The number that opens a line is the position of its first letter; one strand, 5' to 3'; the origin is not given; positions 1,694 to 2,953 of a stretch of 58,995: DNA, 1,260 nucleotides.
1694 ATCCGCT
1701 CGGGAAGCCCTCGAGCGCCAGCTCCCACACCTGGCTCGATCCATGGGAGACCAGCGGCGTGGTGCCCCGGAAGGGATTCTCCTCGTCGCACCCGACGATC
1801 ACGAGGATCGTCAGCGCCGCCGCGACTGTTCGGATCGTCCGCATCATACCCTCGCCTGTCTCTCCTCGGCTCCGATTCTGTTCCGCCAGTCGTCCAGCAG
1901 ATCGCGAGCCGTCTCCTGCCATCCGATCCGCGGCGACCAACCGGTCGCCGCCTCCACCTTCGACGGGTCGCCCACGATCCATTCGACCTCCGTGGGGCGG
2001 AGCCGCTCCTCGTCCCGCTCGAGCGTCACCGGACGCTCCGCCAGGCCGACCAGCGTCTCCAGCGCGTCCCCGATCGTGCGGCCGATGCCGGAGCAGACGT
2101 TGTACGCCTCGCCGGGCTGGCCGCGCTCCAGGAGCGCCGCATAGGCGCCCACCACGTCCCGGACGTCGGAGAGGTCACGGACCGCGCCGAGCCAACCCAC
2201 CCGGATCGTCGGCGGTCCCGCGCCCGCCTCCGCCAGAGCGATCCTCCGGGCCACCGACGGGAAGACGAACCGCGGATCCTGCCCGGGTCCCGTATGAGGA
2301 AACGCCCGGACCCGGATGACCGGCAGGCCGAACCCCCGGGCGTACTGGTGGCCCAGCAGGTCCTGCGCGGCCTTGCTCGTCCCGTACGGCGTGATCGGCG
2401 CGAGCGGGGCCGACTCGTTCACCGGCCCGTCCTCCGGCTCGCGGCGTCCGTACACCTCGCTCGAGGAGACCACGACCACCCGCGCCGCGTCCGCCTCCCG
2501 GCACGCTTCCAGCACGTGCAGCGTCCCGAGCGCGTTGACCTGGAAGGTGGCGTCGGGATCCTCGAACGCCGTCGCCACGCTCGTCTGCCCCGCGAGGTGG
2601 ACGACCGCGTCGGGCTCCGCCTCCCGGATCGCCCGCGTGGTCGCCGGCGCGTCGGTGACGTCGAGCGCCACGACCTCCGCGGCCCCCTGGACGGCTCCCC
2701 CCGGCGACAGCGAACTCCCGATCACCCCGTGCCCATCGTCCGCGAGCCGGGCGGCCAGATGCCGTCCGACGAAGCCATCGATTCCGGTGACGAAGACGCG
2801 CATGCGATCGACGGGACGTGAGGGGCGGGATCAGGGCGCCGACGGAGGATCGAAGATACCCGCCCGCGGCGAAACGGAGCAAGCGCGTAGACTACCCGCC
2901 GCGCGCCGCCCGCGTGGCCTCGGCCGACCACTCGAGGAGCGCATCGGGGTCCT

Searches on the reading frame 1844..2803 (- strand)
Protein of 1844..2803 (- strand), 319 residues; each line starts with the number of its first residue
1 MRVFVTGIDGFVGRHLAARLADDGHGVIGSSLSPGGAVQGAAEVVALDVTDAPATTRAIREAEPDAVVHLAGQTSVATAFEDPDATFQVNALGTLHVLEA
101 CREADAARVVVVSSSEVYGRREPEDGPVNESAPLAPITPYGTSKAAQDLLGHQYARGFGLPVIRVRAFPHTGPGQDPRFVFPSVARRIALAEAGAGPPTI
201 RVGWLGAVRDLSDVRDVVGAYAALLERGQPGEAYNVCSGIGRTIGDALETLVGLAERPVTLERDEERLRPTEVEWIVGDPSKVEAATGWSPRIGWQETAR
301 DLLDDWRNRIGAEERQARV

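Call 33: search_protein_families(library=pfam, proteins=[window:1844-2803:-], max_evalue=0.001)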
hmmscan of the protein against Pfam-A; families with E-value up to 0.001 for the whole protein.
window:1844-2803:- (319 aa): 8 families
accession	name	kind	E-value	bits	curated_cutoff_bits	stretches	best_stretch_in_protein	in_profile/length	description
PF16363.11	GDP_Man_Dehyd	-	1.3e-61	209.4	27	1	4-301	1-331/332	GDP-mannose 4,6 dehydratase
PF01370.27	Epimerase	-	3.6e-54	184.2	20.9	1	3-237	1-240/240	NAD dependent epimerase/dehydratase family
PF04321.23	RmlD_sub_bind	-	8.6e-20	71.4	27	1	1-146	1-131/287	RmlD substrate binding domain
PF01073.25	3Beta_HSD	-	5.7e-12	45.7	22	1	5-145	2-151/280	3-beta hydroxysteroid dehydrogenase/isomerase family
PF13460.12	NAD_binding_10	-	3.3e-10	40.6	27.2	1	9-136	3-119/184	NAD(P)H-binding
PF02719.21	Polysacc_synt_2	-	1.2e-07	31.6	20.2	1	44-114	58-128/293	Polysaccharide biosynthesis protein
PF07993.18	NAD_binding_4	-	8.6e-07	28.8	20.1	1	63-164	88-201/258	Male sterility protein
PF00106.31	adh_short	-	2.4e-05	24.3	26.6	1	3-158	3-167/195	short chain dehydrogenase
